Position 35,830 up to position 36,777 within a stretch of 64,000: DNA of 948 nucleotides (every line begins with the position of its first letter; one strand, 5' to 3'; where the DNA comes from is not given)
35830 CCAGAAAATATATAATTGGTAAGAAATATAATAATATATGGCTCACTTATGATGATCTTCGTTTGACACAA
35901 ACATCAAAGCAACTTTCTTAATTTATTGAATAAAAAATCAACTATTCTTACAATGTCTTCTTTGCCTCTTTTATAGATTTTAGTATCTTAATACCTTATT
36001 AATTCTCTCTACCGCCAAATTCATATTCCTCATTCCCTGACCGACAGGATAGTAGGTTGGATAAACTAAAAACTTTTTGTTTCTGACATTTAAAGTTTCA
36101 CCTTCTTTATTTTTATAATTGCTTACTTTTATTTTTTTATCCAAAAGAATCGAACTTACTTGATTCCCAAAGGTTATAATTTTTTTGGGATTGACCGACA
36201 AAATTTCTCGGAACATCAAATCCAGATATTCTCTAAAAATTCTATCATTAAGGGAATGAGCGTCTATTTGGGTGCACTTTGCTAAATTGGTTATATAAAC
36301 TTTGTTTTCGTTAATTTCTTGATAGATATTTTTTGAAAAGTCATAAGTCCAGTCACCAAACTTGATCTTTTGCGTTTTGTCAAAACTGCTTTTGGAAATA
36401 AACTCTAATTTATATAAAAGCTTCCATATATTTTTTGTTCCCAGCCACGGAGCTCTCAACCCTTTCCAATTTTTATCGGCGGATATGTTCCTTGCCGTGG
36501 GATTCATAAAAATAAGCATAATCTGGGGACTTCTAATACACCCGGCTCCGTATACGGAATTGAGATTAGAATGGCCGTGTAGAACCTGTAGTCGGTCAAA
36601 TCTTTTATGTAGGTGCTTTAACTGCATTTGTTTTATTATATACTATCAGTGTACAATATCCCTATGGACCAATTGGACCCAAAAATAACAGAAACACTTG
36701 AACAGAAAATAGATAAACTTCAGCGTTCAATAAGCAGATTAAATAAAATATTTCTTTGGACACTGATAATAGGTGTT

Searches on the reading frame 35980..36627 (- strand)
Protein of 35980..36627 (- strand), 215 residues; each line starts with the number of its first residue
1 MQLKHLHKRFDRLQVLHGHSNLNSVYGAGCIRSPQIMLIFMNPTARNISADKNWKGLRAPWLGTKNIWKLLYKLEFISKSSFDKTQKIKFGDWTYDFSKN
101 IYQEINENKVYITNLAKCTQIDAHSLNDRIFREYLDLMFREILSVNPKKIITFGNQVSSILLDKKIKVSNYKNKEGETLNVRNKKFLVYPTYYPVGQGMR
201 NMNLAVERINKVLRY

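Call 7: search_protein_families(library=pfam, proteins=[window:35980-36627:-], max_evalue=0.01)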
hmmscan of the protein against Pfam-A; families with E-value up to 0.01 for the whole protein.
window:35980-36627:- (215 aa): 1 family
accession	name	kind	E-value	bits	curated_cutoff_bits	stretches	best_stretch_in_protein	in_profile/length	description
PF03167.25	UDG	-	2e-07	31.6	24.3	1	34-201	8-125/141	Uracil DNA glycosylase superfamily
